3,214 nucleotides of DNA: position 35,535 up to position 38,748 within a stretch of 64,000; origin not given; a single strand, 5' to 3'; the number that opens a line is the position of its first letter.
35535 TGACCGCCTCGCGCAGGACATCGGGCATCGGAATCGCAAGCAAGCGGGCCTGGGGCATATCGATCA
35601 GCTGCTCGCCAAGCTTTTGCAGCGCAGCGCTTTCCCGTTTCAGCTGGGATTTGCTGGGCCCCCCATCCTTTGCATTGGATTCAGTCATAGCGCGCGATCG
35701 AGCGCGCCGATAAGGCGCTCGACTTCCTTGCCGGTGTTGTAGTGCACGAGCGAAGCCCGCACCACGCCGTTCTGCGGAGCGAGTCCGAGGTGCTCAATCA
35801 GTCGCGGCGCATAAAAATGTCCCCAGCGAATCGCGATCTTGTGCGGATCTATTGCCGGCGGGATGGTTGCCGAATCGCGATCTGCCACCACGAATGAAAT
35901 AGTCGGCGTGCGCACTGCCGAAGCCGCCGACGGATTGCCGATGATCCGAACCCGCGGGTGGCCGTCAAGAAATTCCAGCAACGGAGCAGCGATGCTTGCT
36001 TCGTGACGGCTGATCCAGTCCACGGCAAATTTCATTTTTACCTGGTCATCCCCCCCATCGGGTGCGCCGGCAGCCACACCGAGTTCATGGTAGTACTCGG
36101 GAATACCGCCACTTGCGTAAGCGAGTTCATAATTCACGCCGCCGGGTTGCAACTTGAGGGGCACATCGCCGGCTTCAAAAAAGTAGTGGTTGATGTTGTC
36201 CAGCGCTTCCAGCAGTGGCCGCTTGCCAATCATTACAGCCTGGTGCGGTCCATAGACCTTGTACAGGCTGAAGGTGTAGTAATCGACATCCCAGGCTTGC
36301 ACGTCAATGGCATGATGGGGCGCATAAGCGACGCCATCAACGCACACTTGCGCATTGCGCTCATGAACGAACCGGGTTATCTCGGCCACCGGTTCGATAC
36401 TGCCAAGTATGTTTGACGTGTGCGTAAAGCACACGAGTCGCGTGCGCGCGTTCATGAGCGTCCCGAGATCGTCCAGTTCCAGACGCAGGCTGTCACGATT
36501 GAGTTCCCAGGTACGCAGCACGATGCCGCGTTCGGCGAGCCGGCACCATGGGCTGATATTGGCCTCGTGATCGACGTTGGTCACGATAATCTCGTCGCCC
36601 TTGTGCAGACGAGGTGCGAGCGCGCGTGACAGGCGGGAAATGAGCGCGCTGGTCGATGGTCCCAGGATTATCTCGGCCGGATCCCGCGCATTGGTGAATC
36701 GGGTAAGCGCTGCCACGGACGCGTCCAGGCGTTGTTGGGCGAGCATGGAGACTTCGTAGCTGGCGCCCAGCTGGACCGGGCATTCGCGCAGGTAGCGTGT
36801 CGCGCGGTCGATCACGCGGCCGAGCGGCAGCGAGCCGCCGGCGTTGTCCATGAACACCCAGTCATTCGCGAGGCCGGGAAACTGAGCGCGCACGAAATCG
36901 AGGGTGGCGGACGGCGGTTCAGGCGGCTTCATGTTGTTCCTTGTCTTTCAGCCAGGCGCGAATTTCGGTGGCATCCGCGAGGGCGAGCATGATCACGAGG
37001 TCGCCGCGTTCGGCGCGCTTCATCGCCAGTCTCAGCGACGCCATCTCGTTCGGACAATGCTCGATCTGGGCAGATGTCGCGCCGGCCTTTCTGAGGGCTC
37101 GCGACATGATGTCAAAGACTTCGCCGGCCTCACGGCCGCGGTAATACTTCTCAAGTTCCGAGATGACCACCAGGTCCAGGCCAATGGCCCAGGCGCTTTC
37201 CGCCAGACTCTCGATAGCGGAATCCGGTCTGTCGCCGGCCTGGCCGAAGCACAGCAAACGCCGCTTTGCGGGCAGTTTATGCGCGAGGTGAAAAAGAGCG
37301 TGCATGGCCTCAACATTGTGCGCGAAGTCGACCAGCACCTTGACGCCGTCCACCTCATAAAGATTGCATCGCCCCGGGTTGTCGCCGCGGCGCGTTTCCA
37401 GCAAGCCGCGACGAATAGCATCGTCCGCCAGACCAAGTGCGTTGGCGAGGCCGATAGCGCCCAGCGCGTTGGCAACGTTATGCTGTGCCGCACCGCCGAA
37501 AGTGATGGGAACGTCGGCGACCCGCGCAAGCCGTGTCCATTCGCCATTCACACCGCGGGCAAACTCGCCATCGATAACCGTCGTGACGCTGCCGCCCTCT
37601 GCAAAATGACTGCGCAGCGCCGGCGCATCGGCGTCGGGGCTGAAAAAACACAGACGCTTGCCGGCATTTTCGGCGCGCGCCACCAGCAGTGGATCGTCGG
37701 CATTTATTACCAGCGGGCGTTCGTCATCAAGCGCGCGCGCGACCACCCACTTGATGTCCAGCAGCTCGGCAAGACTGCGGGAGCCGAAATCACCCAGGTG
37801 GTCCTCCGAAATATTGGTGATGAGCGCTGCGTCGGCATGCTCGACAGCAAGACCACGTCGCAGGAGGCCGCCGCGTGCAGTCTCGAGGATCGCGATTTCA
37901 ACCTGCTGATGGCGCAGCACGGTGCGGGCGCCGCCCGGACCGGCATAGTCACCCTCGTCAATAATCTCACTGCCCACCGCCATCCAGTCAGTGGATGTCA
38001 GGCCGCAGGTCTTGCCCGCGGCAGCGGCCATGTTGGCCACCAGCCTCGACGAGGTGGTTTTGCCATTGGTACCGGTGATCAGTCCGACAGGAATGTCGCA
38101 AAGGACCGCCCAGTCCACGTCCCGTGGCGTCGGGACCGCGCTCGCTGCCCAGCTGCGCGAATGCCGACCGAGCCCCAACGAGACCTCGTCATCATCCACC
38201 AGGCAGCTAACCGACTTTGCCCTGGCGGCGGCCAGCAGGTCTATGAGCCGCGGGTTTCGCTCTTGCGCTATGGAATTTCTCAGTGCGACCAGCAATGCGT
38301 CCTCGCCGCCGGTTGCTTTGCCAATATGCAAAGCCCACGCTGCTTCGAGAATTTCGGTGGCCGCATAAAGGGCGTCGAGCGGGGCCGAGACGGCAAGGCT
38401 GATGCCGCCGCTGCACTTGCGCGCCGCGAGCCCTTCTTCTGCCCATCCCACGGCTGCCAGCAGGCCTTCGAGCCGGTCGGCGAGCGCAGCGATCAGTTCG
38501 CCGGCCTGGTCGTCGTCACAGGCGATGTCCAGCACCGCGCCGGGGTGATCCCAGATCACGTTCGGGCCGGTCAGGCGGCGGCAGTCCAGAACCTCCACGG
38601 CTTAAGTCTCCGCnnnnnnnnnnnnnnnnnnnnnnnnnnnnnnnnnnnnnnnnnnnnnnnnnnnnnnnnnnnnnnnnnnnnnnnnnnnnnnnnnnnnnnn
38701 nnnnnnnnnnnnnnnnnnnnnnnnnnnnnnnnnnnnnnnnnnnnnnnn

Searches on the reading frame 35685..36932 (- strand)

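Call 15: search_protein_families(library=pfam, proteins=[window:35685-36932:-], max_evalue=0.00001)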
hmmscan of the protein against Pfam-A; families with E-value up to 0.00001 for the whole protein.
window:35685-36932:- (415 aa): 1 family
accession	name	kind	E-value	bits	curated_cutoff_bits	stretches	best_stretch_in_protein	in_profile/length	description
PF00266.25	Aminotran_5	-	5e-53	180.8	21.5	2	26-246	1-230/371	Aminotransferase class-V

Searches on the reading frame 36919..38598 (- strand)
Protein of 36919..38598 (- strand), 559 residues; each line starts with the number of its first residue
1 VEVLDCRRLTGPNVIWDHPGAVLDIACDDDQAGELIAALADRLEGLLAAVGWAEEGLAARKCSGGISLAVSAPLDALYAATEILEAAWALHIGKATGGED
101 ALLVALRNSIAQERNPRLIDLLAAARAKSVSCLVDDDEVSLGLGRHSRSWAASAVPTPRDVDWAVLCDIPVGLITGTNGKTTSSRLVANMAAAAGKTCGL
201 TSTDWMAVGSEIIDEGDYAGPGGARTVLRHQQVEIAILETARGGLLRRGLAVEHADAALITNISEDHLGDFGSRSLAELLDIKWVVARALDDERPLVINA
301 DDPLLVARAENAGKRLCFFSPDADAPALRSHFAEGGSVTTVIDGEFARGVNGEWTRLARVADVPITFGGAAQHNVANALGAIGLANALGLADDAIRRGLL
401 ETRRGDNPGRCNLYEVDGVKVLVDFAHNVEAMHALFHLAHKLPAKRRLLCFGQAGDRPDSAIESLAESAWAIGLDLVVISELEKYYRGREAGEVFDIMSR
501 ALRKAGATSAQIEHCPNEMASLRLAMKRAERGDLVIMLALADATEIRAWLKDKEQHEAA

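Call 15: search_protein_families(library=pfam, proteins=[window:36919-38598:-], max_evalue=0.00001)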
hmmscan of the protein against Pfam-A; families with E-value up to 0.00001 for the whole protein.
window:36919-38598:- (559 aa): 2 families
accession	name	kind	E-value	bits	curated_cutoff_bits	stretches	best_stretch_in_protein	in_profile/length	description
PF08245.18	Mur_ligase_M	-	5.9e-22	79.1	24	1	174-385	1-200/200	Mur ligase middle domain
PF02875.26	Mur_ligase_C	-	6e-13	50.2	28.4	1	409-537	1-123/127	Mur ligase, glutamate ligase domain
